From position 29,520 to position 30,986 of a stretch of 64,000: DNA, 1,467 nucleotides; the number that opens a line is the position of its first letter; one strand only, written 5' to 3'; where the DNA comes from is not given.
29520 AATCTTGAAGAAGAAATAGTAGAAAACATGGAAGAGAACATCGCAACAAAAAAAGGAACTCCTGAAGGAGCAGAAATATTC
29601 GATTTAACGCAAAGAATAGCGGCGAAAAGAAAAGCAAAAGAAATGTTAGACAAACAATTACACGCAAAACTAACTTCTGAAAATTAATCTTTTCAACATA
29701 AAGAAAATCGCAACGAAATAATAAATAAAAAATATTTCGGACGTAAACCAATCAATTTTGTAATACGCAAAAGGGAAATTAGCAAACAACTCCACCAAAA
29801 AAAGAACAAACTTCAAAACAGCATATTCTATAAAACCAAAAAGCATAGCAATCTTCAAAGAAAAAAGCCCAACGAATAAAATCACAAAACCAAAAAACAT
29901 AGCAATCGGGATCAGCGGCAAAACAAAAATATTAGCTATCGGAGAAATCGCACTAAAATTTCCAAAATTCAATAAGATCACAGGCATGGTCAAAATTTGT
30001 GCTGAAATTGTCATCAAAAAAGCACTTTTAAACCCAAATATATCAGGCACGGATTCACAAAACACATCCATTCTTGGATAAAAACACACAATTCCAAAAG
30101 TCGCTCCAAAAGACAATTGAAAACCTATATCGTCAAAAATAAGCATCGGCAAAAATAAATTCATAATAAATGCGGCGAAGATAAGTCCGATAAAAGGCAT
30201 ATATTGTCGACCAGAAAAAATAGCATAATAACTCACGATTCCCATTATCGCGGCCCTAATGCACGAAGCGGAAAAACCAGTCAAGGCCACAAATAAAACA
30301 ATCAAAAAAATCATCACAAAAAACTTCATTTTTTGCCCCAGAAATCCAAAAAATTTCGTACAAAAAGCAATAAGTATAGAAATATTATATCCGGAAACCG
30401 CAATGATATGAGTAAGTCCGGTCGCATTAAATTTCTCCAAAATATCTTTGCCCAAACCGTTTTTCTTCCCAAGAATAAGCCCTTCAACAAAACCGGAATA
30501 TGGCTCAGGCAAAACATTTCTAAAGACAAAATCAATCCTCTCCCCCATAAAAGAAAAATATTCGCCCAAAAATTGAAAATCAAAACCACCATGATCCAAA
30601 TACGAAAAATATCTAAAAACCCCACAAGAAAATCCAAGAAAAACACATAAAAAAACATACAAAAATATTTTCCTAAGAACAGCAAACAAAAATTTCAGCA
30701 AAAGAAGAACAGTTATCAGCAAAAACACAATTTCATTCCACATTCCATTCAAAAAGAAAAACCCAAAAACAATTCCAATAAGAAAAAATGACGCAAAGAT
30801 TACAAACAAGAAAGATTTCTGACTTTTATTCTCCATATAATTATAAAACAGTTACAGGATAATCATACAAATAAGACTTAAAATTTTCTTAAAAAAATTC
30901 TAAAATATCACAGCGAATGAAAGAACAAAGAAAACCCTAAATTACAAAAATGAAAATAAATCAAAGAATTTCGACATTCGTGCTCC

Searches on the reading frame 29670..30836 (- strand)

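Call 77: search_protein_families(library=pfam, proteins=[window:29670-30836:-], max_evalue=0.001)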
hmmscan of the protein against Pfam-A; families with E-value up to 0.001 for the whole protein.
window:29670-30836:- (388 aa): 1 family
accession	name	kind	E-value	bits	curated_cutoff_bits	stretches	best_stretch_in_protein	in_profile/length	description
PF03772.21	Competence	-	1.3e-49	169.4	23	1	120-382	1-266/270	Competence protein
